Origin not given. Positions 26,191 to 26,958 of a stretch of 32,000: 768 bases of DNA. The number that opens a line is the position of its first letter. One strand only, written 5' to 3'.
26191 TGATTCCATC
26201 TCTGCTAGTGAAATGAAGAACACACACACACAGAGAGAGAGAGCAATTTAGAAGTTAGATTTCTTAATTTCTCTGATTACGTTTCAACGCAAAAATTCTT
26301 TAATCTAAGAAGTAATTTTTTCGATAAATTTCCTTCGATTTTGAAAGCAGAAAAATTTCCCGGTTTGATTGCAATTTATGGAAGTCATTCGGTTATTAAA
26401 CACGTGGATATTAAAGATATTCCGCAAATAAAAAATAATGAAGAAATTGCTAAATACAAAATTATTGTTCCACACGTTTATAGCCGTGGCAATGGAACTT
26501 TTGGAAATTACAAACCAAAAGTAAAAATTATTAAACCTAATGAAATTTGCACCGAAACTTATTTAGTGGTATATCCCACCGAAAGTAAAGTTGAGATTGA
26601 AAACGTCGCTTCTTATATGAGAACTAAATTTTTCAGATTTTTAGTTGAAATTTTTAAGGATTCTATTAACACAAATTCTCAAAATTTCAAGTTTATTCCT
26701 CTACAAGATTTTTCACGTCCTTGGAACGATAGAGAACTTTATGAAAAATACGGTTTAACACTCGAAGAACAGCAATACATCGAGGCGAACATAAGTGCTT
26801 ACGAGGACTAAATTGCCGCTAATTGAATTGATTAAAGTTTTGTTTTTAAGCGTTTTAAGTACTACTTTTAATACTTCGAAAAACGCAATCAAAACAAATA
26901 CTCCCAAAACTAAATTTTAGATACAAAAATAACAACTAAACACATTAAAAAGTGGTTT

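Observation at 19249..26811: AT-rich four-gene methyltransferase / helicase-nuclease locus in which every gene is off by a small lesion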

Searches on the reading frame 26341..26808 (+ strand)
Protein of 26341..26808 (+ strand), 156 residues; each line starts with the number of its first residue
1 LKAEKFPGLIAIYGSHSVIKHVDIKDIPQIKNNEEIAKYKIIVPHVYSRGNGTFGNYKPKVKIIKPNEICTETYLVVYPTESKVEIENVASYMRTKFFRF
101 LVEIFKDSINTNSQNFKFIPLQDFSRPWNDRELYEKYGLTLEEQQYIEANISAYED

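Call 31: list_cluster_members(proteins=[P0001, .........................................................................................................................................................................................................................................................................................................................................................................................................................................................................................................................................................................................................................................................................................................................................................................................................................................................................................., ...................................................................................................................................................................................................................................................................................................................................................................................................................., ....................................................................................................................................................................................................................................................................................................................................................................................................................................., window:26341-26808:+, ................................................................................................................, window:19249-19554:+, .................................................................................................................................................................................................])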
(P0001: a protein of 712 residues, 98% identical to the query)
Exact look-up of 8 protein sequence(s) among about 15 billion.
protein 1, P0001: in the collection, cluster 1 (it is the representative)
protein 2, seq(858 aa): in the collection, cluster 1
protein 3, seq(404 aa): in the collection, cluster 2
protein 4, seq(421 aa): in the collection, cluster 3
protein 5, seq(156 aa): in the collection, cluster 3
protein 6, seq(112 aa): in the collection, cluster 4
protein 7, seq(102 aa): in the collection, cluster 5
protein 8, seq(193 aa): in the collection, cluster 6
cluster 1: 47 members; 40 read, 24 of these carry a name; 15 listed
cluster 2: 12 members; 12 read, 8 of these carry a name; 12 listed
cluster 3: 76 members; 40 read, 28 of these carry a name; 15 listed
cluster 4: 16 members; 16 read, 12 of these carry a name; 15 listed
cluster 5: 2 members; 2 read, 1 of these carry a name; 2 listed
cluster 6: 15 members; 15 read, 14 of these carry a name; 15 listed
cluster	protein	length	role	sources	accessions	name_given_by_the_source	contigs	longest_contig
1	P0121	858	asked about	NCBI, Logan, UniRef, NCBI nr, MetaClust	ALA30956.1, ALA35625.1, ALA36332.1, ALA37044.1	hypothetical protein Y12382J_0330 [Mycoplasmoides pneumoniae] | Helicase/UvrB N-terminal domain-containing protein n=2 Tax=Mycoplasmoides pneumoniae ... | hypothetical protein B434_02160 [Mycoplasmoides pneumoniae 19294]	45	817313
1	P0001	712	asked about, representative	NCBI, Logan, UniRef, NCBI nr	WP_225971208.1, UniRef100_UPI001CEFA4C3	DEAD/DEAH box helicase family protein [Mycoplasmoides pneumoniae] | DEAD/DEAH box helicase family protein n=1 Tax=Mycoplasmoides pneumoniae TaxID=2104 ...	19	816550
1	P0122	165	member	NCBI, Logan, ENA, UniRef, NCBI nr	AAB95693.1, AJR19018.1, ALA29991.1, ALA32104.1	hypothetical protein [Mycoplasmoides pneumoniae] | Putative type II restriction enzyme and methyltransferase RM.MpnORF109P N-terminus n=1 ...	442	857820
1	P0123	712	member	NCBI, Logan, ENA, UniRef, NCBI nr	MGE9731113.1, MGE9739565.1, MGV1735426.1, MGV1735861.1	DEAD/DEAH box helicase family protein [Mycoplasmoides pneumoniae] | DEAD/DEAH box helicase family protein n=4 Tax=Mycoplasmoides pneumoniae TaxID=2104 ...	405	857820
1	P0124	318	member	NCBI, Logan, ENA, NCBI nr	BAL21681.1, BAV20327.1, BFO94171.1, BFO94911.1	hypothetical protein MPTA7396_1200 [Mycoplasmoides pneumoniae] | hypothetical protein [Mycoplasmoides pneumoniae]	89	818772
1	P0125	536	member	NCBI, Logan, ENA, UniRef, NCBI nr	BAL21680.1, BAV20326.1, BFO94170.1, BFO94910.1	hypothetical protein MPTA7396_1190 [Mycoplasmoides pneumoniae] | Helicase/UvrB N-terminal domain-containing protein n=1 Tax=Mycoplasmoides pneumoniae 309 ... | hypothetical protein MPNA1090 [Mycoplasmoides pneumoniae 309]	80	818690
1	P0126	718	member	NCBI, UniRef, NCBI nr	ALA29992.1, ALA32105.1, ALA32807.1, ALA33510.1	hypothetical protein BIX54_00650 [Mycoplasmoides pneumoniae] | DEAD/DEAH box helicase family protein n=1 Tax=Mycoplasmoides pneumoniae TaxID=2104 ... | DEAD/DEAH box helicase family protein [Mycoplasmoides pneumoniae]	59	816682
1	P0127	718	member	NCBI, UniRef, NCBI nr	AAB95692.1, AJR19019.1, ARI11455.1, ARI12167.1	hypothetical protein B7S00_00655 [Mycoplasmoides pneumoniae] | Putative type II restriction enzyme and methyltransferase RM.MpnORF110P C-terminus n=2 ... | PUTATIVE PSEUDOGENE: RecName: Full=Putative type II restriction enzyme and ...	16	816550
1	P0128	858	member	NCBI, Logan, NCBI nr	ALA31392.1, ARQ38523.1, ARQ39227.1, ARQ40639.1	hypothetical protein BIX55_00635 [Mycoplasmoides pneumoniae] | hypothetical protein F536_00635 [Mycoplasmoides pneumoniae 39443]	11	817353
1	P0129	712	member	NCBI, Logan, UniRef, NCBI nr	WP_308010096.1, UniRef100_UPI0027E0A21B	DEAD/DEAH box helicase family protein [Mycoplasmoides pneumoniae] | DEAD/DEAH box helicase family protein n=1 Tax=Mycoplasmoides pneumoniae TaxID=2104 ...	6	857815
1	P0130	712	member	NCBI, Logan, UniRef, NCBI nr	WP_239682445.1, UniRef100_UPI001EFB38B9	hypothetical protein [Mycoplasmoides pneumoniae] | hypothetical protein n=1 Tax=Mycoplasmoides pneumoniae TaxID=2104 RepID=UPI001EFB38B9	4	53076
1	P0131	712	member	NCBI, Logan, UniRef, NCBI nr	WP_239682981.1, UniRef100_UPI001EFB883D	DEAD/DEAH box helicase family protein [Mycoplasmoides pneumoniae] | DEAD/DEAH box helicase family protein n=1 Tax=Mycoplasmoides pneumoniae TaxID=2104 ...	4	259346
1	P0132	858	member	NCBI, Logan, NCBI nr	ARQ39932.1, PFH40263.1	hypothetical protein BIX82_00060 [Mycoplasmoides pneumoniae] | hypothetical protein BIX57_00635 [Mycoplasmoides pneumoniae]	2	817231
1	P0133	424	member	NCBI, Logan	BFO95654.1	hypothetical protein MPTA9171_1230 [Mycoplasmoides pneumoniae]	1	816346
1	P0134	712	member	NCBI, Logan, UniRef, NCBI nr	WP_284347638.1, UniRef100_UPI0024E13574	DEAD/DEAH box helicase family protein [Mycoplasmoides pneumoniae] | DEAD/DEAH box helicase family protein n=2 Tax=Mycoplasmoides pneumoniae TaxID=2104 ...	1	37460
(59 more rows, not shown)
